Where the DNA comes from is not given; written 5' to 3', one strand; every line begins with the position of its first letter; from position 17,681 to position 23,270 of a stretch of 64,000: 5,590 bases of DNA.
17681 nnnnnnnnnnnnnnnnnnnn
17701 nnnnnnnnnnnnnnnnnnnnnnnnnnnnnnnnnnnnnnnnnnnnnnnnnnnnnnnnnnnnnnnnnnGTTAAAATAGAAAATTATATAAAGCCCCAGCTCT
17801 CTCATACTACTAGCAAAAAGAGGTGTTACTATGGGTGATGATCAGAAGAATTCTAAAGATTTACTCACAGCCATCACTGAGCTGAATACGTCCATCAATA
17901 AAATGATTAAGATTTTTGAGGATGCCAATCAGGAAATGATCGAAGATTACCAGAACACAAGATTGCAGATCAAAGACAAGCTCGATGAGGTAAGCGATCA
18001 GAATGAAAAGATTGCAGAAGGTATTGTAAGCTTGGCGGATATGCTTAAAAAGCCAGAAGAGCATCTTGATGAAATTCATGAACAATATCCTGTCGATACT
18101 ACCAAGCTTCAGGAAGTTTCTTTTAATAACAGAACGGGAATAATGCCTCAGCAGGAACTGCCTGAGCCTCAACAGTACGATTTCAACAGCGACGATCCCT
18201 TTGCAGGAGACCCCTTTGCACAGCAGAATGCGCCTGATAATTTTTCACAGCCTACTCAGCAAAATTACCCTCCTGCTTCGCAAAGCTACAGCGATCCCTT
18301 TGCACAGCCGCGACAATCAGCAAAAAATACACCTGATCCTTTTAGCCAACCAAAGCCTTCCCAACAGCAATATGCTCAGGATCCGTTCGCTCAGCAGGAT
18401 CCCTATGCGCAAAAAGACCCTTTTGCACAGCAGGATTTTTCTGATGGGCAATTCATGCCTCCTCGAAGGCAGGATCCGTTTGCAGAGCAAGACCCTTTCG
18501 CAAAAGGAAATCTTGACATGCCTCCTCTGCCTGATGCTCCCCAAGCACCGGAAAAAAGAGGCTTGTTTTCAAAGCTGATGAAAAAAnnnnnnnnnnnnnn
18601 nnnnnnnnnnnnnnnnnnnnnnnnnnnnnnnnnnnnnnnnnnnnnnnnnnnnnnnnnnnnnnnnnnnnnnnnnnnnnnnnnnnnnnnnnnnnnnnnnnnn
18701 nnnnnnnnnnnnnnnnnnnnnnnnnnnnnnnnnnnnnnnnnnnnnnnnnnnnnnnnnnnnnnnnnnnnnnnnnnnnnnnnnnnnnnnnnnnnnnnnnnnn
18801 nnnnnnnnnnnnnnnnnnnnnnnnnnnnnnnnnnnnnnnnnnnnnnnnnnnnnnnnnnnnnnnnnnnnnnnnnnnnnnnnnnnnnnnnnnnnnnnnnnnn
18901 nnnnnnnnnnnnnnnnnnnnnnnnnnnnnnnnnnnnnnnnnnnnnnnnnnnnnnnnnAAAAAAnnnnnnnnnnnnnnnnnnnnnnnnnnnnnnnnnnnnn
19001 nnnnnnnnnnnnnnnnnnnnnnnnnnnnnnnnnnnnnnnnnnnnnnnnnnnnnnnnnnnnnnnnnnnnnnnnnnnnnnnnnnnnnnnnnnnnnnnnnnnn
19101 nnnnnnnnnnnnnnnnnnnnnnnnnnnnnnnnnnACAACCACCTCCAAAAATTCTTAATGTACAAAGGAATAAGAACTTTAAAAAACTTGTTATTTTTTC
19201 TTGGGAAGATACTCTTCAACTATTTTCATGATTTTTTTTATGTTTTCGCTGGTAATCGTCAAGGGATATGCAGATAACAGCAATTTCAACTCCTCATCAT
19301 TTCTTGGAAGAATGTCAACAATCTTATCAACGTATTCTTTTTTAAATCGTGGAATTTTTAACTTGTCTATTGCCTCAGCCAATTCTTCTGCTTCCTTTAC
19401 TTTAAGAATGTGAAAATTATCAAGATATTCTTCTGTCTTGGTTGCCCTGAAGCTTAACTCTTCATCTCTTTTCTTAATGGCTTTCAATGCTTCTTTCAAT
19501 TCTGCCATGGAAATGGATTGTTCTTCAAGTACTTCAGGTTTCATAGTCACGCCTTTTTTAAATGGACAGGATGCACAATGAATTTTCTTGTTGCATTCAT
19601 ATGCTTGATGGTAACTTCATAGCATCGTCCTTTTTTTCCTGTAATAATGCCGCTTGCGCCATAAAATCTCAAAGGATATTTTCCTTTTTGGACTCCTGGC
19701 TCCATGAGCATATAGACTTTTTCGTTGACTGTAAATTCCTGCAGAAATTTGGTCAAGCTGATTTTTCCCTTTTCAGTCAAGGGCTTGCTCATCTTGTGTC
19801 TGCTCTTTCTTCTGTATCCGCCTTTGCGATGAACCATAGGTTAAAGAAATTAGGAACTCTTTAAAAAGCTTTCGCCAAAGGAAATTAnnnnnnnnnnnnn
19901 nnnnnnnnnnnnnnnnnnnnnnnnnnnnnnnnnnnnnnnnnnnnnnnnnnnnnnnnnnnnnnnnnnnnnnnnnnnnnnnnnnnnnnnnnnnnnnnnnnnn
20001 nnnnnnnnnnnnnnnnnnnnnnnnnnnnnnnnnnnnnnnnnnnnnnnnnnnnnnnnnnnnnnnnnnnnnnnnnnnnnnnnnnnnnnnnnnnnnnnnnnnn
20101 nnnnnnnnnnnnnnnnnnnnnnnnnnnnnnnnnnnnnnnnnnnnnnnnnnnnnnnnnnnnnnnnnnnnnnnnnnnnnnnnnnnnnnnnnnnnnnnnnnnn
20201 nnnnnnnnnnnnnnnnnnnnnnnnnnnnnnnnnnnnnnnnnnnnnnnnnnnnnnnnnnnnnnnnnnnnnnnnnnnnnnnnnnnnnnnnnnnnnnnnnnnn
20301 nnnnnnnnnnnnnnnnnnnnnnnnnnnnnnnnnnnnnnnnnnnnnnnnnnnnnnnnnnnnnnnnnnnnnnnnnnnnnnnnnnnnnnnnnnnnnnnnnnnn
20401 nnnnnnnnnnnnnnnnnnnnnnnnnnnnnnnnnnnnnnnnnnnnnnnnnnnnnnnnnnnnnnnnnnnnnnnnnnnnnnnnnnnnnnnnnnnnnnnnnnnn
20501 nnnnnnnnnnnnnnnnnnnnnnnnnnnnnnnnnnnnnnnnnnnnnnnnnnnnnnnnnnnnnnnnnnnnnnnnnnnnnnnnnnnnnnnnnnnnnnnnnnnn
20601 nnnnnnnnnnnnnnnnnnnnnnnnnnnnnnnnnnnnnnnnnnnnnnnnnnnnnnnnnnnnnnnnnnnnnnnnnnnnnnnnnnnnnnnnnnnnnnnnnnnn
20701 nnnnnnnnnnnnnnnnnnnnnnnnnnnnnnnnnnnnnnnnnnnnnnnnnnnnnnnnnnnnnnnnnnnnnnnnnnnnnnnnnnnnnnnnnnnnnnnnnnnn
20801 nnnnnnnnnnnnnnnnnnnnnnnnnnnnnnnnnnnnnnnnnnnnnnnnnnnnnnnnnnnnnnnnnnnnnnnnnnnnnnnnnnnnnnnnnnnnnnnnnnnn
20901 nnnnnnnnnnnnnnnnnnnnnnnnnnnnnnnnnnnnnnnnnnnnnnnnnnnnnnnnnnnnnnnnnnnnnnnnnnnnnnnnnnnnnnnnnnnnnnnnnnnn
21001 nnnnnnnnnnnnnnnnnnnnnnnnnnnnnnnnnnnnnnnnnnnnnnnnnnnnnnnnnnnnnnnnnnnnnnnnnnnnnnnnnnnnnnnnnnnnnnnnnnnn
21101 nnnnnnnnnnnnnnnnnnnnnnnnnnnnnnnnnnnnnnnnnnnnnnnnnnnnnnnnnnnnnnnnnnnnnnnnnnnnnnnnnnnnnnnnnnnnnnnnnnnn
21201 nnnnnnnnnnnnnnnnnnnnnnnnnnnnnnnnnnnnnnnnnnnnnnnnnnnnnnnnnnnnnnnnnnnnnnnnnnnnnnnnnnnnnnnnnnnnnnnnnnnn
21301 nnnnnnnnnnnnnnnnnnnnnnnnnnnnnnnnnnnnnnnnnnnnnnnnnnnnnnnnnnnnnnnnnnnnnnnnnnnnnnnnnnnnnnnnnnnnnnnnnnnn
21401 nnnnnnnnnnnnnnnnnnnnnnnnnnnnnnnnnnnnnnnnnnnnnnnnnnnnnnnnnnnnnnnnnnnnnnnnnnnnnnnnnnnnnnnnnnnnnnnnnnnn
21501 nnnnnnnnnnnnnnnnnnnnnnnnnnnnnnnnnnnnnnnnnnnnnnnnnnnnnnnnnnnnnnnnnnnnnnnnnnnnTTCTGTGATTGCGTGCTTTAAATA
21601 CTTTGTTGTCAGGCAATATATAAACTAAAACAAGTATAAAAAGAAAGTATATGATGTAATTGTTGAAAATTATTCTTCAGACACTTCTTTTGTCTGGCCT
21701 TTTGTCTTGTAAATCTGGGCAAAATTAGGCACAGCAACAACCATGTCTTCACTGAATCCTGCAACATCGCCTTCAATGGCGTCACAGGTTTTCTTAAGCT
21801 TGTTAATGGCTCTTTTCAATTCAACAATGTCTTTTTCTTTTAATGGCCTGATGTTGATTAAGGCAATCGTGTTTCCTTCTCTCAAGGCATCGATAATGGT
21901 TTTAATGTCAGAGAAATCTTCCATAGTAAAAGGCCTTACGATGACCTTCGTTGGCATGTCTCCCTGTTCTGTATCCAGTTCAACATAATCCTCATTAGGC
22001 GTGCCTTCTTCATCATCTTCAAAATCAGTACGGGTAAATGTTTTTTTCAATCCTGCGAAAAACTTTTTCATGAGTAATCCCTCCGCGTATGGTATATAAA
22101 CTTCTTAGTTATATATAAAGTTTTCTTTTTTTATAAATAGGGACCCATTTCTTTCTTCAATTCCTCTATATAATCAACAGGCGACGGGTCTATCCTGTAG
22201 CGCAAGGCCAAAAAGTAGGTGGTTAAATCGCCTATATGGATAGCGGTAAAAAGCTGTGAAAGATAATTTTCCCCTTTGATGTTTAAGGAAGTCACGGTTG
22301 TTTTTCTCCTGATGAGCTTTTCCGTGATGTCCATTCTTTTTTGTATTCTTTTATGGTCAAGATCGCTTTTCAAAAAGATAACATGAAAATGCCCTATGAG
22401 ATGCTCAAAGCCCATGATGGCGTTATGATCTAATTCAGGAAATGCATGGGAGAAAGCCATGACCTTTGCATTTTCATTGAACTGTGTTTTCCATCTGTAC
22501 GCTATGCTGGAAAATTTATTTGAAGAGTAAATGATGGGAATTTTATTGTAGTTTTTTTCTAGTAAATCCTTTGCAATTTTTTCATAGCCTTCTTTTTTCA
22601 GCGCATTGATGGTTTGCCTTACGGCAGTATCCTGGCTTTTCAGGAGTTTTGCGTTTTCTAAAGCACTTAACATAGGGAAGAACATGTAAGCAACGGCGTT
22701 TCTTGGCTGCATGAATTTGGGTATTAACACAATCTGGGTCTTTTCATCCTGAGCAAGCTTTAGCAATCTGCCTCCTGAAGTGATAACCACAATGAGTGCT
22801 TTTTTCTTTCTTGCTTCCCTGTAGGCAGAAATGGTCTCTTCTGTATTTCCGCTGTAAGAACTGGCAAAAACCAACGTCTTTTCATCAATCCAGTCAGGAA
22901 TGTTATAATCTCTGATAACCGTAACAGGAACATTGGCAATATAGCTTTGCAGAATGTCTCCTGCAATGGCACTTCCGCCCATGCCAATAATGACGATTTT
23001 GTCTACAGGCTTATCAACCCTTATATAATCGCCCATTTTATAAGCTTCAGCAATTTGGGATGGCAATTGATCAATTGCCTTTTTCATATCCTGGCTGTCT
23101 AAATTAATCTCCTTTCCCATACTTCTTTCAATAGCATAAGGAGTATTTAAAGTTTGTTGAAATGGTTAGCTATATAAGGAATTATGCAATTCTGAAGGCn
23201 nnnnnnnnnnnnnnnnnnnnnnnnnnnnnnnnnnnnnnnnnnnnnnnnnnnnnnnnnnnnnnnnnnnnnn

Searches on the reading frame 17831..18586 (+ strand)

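Call 37: search_protein_families(library=pfam, proteins=[window:17831-18586:+], max_evalue=0.001)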
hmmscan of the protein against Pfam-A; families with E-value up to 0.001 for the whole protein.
window:17831-18586:+ (252 aa): 1 family
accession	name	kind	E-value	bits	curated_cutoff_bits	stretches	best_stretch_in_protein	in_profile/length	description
PF05615.18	THOC7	-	0.00062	20.5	28.7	1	4-74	43-112/136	Tho complex subunit 7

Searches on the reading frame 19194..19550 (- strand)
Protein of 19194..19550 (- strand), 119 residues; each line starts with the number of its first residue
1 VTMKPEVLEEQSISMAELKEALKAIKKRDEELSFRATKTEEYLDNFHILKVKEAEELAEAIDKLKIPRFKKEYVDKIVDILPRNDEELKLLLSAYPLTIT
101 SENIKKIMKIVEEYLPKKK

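Call 4: search_protein_families(library=pfam, proteins=[window:19194-19550:-], max_evalue=1)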
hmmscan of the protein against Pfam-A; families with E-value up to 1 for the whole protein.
window:19194-19550:- (119 aa): 5 families
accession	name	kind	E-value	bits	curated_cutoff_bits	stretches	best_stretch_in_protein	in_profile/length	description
PF03874.21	RNA_pol_Rpb4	-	9.6e-07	29.5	25.6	1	23-114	26-115/116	RNA polymerase Rpb4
PF13833.12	EF-hand_8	-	0.033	14.4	28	1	11-32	3-22/54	EF-hand domain pair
PF17004.11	SRP_TPR_like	-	0.052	14.1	35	1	13-57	25-69/109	Putative TPR-like repeat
PF11577.13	NEMO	-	0.15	12.5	23.2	1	16-59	16-62/68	NF-kappa-B essential modulator NEMO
PF03819.22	MazG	-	0.26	12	22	1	51-76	11-36/74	MazG nucleotide pyrophosphohydrolase domain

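Call 5: search_protein_families(library=ncbifam, proteins=[window:19194-19550:-], max_evalue=1)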
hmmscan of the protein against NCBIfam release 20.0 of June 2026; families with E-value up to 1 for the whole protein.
window:19194-19550:- (119 aa): 10 families
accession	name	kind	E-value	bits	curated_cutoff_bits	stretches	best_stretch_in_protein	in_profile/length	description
NF011555.0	PRK14981.2-1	equivalog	3.6e-10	40.6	170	1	6-114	5-110/114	DNA-directed RNA polymerase subunit F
NF011554.0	PRK14981.1-6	equivalog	3.8e-10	40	147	1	6-114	5-106/107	DNA-directed RNA polymerase subunit F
NF011552.0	PRK14981.1-4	equivalog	1.3e-09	38.4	156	1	6-115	5-116/117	DNA-directed RNA polymerase subunit F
NF011550.0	PRK14981.1-1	equivalog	1e-08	35.9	159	1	1-114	1-117/118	RNA polymerase Rpb4 family protein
NF011556.0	PRK14981.2-2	equivalog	1.1e-07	31.8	182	1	6-115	8-118/124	DNA-directed RNA polymerase subunit F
NF011557.0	PRK14981.2-3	equivalog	6.7e-07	29.5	133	1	11-112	6-101/105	DNA-directed RNA polymerase subunit F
NF011551.0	PRK14981.1-3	equivalog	8.6e-06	26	183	1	8-114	7-118/120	DNA-directed RNA polymerase subunit F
NF011553.0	PRK14981.1-5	equivalog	0.00036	20.6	152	1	7-115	6-111/113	DNA-directed RNA polymerase subunit F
NF000503.1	fusF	exception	0.011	15.7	435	1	15-81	17-79/214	fusidic acid resistance EF-G-binding protein FusF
TIGR04221.1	SecA2_Mycobac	equivalog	0.18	10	725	1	20-72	664-716/762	accessory Sec system translocase SecA2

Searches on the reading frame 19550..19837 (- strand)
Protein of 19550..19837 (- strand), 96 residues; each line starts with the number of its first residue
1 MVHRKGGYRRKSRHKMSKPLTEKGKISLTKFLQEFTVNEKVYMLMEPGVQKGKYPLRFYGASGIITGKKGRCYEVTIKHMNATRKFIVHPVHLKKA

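Call 4: search_protein_families(library=pfam, proteins=[window:19550-19837:-], max_evalue=1)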
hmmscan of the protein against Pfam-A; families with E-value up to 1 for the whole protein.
window:19550-19837:- (96 aa): 1 family
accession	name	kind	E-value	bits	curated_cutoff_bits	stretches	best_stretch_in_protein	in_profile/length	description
PF01157.24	Ribosomal_L21e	-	1.6e-19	70.1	27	1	4-95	3-98/101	Ribosomal protein L21e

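Call 5: search_protein_families(library=ncbifam, proteins=[window:19550-19837:-], max_evalue=1)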
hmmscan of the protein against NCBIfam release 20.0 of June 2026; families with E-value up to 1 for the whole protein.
window:19550-19837:- (96 aa): 1 family
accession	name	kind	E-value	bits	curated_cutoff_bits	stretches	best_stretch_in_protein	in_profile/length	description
NF003303.0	PRK04306.1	equivalog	3.4e-28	97.3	97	1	1-95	1-95/98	50S ribosomal protein L21e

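Call 63: find_related_loci(query=window:19550-19837:-, collection=metagenome_contigs, flank=4000)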
Query window:19550-19837:- (96 aa) in metagenome_contigs; peptide patterns used: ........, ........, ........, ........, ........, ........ (x = any residue, [..] = any of these).
148 stretches matched a pattern; 3 encode a relative of the query (tblastn E <= 1e-3); 3 distinct loci.
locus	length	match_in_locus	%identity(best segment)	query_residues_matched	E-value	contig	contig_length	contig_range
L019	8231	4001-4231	36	18-95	2e-15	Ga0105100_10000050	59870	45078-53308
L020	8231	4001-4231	36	18-95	2e-15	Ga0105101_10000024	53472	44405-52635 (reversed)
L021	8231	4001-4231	36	18-95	3e-15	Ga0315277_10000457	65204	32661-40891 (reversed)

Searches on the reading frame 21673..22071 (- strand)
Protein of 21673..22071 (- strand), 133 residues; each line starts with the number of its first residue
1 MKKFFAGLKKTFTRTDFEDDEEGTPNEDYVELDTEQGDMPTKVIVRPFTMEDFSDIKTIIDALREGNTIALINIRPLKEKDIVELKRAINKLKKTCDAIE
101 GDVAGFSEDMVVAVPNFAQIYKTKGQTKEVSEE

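Call 4: search_protein_families(library=pfam, proteins=[window:21673-22071:-], max_evalue=1)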
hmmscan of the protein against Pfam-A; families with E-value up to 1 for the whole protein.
window:21673-22071:- (133 aa): 1 family
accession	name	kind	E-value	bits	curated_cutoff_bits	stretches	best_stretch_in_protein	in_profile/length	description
PF04472.17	SepF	-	1.1e-10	42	27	1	46-119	2-71/72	Cell division protein SepF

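Call 5: search_protein_families(library=ncbifam, proteins=[window:21673-22071:-], max_evalue=1)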
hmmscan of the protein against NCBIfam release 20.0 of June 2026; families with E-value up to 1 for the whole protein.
window:21673-22071:- (133 aa): 0 families

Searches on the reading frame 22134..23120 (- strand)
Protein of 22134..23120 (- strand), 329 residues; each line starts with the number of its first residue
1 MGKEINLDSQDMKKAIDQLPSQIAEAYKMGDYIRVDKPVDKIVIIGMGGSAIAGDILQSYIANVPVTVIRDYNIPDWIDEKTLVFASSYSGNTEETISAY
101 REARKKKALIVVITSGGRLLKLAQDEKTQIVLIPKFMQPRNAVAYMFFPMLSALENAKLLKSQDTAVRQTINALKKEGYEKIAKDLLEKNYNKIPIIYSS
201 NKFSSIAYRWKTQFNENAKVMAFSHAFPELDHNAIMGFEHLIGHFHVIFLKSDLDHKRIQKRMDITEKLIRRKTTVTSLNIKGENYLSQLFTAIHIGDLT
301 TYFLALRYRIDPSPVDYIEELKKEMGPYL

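Call 37: search_protein_families(library=pfam, proteins=[window:22134-23120:-], max_evalue=0.001)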
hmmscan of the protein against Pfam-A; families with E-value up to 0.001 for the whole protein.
window:22134-23120:- (329 aa): 2 families
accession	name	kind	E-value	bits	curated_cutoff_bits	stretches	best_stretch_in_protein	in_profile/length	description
PF10432.14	bact-PGI_C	-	1.8e-47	161.5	24.5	1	182-325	4-151/151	Bacterial phospho-glucose isomerase C-terminal SIS domain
PF01380.27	SIS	-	7.4e-09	35.9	25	1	40-115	6-88/131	SIS domain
